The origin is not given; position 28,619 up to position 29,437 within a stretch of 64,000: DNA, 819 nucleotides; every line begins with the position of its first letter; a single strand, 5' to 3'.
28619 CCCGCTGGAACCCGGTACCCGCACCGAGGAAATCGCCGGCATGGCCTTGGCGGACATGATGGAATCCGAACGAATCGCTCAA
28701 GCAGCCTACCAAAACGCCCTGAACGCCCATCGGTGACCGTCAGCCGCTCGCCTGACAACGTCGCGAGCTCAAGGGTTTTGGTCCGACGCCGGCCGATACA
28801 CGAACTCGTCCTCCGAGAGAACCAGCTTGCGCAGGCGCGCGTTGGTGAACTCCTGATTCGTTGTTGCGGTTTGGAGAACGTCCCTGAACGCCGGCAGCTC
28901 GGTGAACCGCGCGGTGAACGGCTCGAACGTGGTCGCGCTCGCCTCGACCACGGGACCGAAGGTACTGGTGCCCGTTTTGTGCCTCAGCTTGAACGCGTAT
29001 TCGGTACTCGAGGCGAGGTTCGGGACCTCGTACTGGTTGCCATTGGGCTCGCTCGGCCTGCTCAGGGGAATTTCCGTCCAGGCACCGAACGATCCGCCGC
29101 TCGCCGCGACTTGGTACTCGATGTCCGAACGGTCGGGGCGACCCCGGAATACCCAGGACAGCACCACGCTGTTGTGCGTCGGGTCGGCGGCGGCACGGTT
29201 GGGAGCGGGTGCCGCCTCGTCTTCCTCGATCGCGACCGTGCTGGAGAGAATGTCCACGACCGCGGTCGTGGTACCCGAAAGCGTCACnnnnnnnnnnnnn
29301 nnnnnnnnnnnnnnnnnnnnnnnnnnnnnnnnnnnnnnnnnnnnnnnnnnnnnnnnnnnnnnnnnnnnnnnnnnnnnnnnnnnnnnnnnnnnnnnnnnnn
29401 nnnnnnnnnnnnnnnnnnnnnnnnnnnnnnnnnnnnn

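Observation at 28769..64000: Tandem family of co-oriented autotransporter genes sharing a conserved ~2-kb 3' cassette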

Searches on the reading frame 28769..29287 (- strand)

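Call 4: search_protein_families(library=pfam, proteins=[window:28769-29287:-], max_evalue=0.01)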
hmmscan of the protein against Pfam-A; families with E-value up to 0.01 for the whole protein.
window:28769-29287:- (172 aa): 2 families
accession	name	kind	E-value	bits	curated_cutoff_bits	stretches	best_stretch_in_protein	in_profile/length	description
PF00041.27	fn3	-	0.0019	18.8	25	1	32-107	7-72/84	Fibronectin type III domain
PF16656.11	Pur_ac_phosph_N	-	0.0052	17.8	30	0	35-108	10-86/93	Purple acid Phosphatase, N-terminal domain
